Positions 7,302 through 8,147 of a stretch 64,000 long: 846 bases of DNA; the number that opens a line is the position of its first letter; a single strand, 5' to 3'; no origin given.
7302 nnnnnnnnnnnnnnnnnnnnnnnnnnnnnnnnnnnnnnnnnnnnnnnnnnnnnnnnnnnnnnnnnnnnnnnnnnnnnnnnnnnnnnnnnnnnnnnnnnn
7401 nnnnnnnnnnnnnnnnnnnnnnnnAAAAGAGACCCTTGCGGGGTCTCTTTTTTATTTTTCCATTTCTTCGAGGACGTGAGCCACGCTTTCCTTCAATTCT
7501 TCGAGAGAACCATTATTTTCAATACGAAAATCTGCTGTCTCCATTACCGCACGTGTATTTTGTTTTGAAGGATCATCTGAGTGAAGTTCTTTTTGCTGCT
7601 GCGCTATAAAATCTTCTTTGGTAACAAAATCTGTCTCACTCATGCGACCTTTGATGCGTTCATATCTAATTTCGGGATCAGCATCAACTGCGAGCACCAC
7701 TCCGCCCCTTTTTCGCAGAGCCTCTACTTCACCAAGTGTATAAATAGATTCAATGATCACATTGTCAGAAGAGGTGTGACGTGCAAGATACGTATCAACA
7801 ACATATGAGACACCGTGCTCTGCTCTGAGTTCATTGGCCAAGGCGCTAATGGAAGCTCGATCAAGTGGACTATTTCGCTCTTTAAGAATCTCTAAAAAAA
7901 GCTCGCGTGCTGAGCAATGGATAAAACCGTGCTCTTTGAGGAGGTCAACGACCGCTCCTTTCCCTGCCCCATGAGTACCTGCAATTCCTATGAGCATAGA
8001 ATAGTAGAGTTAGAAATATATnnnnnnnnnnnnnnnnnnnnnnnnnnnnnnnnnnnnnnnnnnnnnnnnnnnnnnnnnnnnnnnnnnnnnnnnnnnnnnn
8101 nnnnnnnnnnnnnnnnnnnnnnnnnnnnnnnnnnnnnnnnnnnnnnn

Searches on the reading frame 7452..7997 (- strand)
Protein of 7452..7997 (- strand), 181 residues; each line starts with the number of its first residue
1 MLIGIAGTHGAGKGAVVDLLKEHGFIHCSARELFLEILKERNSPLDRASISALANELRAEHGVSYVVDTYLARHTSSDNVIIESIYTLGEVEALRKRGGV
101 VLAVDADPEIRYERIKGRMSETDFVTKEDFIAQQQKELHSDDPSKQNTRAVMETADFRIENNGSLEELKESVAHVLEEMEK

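Call 5: search_protein_families(library=pfam, proteins=[window:7452-7997:-], max_evalue=1)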
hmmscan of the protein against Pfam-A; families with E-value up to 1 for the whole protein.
window:7452-7997:- (181 aa): 6 families
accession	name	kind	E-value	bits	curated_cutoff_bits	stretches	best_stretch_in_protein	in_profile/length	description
PF13238.12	AAA_18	-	7.5e-12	46.3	29.4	1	3-121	1-114/128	AAA domain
PF13207.12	AAA_17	-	2.5e-08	34.7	27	1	7-127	2-132/136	AAA domain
PF01121.26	CoaE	-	0.0026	17.9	27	0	1-27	1-27/180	Dephospho-CoA kinase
PF12668.12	DUF3791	-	0.033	14.6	25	1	54-85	22-53/60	Protein of unknown function (DUF3791)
PF06108.18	DUF952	-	0.055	13.8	23.7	1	19-39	21-41/90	Protein of unknown function (DUF952)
PF21448.3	DNMK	-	0.14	12.1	27.1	0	55-106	144-196/232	Deoxynucleotide monophosphate kinase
